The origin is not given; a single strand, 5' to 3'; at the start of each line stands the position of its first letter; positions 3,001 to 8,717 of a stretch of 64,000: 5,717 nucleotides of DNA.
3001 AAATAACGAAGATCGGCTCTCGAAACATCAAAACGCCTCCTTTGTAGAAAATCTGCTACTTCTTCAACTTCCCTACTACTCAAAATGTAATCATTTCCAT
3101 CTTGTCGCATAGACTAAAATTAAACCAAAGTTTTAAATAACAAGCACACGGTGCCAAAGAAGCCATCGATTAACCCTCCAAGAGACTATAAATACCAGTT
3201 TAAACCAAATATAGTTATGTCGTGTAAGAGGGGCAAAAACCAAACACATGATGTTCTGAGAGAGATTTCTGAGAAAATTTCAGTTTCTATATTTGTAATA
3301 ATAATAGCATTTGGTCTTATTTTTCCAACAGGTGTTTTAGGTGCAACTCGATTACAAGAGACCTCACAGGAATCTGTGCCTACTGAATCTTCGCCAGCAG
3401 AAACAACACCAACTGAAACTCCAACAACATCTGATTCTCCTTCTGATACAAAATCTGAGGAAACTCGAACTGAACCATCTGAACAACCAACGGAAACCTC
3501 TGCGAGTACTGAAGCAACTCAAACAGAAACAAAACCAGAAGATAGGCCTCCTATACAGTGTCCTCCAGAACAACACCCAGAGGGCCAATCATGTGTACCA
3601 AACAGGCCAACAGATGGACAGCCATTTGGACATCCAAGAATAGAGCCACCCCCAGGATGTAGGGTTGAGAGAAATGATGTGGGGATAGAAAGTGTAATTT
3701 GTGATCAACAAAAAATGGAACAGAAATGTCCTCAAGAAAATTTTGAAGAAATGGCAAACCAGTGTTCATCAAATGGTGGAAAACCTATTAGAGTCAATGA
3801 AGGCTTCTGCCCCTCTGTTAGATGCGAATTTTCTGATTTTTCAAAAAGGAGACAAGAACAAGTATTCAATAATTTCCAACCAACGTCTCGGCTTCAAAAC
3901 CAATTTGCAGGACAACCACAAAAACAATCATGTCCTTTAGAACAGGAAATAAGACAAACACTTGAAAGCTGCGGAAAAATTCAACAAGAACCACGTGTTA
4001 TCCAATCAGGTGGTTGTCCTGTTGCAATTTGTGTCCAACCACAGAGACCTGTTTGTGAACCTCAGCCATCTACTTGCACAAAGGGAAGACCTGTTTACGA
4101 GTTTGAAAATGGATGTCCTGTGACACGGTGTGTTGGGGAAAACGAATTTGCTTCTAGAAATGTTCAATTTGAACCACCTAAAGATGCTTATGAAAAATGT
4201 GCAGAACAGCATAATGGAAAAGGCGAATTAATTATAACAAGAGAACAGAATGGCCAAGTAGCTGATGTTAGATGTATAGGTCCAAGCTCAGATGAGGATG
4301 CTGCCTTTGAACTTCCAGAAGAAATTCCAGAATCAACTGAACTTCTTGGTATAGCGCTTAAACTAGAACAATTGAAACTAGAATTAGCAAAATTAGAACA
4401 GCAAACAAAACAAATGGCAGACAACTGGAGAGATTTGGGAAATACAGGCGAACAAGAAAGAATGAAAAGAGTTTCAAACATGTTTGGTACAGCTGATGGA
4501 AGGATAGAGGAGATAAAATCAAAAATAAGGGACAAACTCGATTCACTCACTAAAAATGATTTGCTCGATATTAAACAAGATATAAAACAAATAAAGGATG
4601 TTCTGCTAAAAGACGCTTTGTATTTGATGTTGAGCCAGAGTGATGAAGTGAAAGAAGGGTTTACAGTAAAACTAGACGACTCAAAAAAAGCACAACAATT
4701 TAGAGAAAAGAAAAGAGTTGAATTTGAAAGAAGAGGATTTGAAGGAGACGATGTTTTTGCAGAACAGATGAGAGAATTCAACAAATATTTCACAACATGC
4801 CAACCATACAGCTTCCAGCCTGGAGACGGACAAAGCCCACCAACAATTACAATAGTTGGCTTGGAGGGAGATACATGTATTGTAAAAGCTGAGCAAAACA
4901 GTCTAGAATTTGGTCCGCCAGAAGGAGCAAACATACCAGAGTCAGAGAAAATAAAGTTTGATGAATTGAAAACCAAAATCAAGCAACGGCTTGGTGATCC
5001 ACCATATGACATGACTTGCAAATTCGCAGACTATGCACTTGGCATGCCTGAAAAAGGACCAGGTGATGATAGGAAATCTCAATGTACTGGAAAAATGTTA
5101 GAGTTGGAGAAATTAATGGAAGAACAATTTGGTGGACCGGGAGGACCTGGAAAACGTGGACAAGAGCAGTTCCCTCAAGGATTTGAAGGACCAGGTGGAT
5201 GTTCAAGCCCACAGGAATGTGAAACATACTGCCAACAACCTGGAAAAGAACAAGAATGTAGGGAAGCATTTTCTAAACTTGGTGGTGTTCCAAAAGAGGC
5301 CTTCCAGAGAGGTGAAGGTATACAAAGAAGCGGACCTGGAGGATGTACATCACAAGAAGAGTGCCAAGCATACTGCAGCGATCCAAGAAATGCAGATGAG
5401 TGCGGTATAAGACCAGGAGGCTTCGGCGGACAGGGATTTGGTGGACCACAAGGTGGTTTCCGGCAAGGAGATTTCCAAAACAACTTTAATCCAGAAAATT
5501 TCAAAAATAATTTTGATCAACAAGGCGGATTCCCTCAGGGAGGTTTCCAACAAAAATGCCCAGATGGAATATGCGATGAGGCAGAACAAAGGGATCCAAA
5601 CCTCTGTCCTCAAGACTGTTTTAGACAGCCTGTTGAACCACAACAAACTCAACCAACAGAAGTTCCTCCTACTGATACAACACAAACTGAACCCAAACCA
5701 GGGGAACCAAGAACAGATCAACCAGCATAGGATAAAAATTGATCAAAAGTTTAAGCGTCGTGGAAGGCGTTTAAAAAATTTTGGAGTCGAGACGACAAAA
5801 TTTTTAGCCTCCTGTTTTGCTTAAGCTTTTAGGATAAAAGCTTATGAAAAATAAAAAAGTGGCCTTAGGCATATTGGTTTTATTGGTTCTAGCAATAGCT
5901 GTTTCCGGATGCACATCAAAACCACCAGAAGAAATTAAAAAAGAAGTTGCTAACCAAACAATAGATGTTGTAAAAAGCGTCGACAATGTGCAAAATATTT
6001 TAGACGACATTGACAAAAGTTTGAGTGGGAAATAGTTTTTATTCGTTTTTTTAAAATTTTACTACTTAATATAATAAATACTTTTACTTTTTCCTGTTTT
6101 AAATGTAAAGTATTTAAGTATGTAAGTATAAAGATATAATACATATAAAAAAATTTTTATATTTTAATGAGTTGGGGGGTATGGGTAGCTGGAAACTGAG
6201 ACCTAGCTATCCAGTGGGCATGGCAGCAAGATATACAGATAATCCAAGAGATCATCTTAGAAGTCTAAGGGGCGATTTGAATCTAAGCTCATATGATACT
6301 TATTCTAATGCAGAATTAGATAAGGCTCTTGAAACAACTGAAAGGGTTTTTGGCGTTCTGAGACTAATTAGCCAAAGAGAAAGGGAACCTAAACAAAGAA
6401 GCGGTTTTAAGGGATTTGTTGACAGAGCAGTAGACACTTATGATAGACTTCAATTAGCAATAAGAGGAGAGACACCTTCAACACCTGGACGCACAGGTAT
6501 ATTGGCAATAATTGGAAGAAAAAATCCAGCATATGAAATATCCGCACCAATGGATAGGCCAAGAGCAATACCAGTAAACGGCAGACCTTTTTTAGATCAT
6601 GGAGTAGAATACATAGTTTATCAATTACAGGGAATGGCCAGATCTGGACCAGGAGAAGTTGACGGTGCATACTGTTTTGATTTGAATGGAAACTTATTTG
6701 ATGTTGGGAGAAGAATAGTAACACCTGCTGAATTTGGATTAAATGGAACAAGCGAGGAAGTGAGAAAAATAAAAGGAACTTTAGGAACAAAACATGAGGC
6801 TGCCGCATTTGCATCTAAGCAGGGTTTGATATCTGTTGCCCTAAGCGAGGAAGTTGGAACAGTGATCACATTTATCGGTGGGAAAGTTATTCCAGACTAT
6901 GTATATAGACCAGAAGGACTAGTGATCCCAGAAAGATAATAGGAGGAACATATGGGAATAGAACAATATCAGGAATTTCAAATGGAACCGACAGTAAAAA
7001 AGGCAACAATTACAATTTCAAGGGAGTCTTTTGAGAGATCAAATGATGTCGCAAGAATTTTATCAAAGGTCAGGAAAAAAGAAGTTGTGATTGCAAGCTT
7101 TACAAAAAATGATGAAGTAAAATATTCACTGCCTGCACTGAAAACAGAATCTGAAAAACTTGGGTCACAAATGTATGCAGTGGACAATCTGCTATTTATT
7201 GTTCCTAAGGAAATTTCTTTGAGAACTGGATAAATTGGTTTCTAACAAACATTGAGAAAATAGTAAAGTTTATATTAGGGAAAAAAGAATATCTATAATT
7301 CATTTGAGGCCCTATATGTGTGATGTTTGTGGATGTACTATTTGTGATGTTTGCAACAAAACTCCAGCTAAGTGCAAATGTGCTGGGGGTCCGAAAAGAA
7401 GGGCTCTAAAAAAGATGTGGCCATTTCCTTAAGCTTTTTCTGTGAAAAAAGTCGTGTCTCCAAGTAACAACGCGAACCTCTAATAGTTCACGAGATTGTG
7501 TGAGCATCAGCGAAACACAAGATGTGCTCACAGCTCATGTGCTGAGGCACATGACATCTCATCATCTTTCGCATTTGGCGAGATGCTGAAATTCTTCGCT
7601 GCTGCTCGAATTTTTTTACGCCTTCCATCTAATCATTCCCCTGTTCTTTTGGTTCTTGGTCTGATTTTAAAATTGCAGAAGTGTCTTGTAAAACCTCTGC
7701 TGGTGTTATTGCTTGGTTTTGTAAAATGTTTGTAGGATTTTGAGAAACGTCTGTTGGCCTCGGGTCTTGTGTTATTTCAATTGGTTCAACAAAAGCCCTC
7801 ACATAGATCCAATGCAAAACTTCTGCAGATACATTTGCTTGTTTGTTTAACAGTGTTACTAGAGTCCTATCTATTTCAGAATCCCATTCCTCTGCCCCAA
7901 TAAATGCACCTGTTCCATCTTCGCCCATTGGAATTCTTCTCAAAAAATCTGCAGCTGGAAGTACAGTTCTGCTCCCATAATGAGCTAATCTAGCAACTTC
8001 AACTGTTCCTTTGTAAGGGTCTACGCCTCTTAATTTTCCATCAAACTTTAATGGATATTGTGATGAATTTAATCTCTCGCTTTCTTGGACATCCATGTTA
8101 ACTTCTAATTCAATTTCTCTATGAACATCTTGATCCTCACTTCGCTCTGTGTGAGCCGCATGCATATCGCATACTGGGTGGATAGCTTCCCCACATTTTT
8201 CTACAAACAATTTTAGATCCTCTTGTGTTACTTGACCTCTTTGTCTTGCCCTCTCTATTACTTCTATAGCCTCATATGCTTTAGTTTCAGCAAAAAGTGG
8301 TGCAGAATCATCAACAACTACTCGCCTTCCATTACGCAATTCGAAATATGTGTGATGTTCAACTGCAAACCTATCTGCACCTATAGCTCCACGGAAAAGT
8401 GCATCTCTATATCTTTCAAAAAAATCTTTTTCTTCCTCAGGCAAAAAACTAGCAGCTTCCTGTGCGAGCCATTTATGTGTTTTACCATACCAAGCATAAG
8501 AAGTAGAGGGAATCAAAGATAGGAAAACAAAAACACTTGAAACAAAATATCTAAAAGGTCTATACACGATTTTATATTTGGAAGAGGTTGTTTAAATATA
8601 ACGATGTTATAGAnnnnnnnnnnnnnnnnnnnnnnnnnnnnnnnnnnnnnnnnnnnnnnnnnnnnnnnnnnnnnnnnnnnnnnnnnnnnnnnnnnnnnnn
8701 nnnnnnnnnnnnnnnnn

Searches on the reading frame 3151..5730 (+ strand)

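Call 53: search_protein_families(library=pfam, max_evalue=0.0001, proteins=[window:3151-5730:+])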
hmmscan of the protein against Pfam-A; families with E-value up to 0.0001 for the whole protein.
window:3151-5730:+ (859 aa): 1 family
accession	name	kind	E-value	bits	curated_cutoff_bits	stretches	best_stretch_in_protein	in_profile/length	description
PF22540.1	RET_CRD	-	4.4e-06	27.3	26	1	800-831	45-76/103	RET, Cysteine Rich Domain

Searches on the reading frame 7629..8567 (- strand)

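Call 53: search_protein_families(library=pfam, max_evalue=0.0001, proteins=[window:7629-8567:-])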
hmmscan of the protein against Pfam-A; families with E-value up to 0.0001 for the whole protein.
window:7629-8567:- (312 aa): 1 family
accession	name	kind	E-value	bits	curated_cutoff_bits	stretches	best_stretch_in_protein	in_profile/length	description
PF00882.24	Zn_dep_PLPC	-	8.3e-07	29.5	26.8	1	30-160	1-124/167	Zinc dependent phospholipase C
